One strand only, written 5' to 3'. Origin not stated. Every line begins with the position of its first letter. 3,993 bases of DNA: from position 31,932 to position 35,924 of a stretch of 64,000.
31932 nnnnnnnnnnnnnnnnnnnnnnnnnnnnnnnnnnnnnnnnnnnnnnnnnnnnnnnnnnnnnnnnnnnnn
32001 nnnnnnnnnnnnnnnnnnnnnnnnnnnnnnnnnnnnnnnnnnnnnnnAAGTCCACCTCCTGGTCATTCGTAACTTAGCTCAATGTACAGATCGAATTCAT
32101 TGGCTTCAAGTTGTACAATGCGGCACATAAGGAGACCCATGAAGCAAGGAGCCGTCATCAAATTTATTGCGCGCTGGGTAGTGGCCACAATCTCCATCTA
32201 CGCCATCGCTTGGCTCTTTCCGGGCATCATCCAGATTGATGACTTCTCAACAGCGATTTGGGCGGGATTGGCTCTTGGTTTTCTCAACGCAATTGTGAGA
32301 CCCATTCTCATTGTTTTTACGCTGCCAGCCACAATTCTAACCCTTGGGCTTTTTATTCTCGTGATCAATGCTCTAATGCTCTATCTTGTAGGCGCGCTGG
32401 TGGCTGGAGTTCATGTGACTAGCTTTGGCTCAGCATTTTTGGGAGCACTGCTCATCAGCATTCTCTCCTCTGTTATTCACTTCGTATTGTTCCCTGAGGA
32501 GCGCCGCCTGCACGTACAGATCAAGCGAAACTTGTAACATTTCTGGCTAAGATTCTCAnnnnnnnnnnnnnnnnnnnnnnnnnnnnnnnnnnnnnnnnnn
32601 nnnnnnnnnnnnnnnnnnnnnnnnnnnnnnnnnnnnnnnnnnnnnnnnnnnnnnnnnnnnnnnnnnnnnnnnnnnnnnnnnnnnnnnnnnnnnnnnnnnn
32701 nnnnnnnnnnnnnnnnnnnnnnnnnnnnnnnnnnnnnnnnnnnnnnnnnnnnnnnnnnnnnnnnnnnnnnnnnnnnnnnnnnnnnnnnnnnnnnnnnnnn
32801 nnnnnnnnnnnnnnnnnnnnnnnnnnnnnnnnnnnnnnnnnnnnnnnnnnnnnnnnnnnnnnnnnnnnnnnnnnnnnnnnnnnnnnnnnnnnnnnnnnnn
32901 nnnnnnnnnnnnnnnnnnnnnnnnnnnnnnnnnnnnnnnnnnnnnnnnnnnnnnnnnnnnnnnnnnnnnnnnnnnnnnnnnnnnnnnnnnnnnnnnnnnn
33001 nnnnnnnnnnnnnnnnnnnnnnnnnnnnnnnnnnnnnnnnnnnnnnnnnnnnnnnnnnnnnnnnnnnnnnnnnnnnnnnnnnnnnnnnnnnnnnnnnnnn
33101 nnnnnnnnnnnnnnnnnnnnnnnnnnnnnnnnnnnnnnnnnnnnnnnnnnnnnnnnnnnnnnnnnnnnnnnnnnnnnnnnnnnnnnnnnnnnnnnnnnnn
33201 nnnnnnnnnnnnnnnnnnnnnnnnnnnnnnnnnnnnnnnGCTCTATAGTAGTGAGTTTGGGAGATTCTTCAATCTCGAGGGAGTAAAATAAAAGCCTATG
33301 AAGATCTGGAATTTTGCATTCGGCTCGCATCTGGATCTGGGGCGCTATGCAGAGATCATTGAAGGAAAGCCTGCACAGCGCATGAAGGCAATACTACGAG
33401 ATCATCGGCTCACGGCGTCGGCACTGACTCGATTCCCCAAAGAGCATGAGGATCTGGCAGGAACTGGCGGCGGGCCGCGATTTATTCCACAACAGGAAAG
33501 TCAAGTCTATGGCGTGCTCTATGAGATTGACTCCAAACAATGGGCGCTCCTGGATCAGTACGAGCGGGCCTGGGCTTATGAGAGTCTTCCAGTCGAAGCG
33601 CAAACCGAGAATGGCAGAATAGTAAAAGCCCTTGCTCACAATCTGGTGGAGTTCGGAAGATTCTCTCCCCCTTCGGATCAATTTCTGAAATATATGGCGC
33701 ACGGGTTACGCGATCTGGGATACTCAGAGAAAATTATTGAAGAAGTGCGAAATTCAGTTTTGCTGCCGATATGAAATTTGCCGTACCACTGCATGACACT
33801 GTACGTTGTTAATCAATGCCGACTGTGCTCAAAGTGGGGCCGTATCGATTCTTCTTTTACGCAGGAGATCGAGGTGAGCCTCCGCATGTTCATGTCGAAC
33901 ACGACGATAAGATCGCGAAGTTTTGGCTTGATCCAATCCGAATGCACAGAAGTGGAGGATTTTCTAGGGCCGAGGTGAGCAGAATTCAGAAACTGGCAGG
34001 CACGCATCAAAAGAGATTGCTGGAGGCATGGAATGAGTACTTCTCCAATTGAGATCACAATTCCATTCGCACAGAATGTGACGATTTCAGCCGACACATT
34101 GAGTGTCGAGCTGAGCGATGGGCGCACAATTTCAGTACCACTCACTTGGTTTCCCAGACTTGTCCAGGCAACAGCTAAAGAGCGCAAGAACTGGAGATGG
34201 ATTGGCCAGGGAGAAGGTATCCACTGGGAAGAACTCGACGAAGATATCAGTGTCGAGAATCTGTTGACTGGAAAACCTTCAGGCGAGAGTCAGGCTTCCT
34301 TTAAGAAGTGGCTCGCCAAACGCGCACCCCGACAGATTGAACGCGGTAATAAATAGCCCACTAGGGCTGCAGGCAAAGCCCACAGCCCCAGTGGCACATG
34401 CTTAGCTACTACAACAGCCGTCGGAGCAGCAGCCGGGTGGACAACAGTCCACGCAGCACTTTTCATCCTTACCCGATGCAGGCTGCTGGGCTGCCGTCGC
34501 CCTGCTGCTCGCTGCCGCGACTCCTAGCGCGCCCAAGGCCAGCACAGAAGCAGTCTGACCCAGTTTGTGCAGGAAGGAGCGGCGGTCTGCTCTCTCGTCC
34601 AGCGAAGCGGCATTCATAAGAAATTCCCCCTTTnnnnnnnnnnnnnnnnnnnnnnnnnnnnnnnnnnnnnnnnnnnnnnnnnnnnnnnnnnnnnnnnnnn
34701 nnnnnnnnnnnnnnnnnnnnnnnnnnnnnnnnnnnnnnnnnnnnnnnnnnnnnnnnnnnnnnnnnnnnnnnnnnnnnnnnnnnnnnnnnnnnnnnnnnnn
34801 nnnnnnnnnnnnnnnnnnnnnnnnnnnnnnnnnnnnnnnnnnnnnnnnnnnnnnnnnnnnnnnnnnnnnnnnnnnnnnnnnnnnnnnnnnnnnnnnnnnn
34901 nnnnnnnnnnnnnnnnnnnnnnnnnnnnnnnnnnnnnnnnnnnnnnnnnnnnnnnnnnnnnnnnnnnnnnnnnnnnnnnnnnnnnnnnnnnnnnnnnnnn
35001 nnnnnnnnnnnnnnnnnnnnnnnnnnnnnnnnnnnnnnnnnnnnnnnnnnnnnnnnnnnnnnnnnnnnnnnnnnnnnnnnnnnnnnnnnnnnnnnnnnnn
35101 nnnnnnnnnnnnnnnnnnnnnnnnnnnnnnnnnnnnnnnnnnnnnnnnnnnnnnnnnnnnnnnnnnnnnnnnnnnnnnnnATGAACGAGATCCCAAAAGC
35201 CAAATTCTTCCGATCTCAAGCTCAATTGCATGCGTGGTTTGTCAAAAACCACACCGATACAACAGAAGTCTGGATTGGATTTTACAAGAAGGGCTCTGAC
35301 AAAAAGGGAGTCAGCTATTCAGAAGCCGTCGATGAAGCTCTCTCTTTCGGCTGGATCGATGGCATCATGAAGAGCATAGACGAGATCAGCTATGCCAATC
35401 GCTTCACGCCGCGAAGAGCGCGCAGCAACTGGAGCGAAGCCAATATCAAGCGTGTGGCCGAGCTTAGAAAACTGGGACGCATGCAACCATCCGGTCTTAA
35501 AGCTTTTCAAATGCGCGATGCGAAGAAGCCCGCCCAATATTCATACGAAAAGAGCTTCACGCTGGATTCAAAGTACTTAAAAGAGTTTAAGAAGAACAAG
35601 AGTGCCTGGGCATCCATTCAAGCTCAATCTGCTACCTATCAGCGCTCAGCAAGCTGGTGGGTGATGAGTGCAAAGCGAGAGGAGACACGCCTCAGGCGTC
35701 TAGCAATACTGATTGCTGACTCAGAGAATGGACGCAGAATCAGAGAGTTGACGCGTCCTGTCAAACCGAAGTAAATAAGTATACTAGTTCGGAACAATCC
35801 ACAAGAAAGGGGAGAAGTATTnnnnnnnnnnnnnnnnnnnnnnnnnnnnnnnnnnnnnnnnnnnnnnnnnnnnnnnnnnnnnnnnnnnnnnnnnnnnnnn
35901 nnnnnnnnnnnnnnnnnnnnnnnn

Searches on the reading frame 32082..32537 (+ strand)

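Call 21: search_protein_families(library=pfam, proteins=[window:32082-32537:+], max_evalue=0.001)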
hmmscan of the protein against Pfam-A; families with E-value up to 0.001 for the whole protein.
window:32082-32537:+ (151 aa): 1 family
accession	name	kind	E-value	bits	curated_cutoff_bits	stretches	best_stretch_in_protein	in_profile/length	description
PF04020.18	Phage_holin_4_2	-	1.1e-31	110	28.8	1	26-131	1-105/105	Mycobacterial 4 TMS phage holin, superfamily IV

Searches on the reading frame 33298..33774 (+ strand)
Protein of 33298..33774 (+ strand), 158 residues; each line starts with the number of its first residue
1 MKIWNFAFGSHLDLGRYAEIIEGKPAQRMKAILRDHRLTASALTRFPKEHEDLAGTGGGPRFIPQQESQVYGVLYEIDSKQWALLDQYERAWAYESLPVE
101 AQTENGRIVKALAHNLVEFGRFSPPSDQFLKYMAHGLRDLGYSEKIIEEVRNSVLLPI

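Call 21: search_protein_families(library=pfam, proteins=[window:33298-33774:+], max_evalue=0.001)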
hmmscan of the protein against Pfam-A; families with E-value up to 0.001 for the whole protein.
window:33298-33774:+ (158 aa): 2 families
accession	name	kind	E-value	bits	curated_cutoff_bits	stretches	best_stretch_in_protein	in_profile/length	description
PF13772.11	AIG2_2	-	3.8e-08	34.1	27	1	69-145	1-78/83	AIG2-like family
PF06094.17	GGACT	-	6.2e-08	33.7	22.8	1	20-113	17-99/120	Gamma-glutamyl cyclotransferase, AIG2-like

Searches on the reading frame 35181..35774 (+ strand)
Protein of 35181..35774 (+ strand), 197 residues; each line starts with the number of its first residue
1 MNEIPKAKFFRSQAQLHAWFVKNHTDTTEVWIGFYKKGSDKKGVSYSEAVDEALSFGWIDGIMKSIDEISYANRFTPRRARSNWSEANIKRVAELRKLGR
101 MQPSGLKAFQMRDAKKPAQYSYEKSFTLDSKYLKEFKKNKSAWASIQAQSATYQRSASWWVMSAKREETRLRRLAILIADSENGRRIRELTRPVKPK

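Call 22: search_protein_families(library=pfam, proteins=[window:35181-35774:+], max_evalue=0.001)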
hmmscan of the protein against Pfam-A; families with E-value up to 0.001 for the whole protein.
window:35181-35774:+ (197 aa): 1 family
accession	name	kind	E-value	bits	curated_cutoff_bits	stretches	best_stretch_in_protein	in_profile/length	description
PF13376.11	OmdA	-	2.9e-12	46.8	25.6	1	126-184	2-60/60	Bacteriocin-protection, YdeI or OmpD-Associated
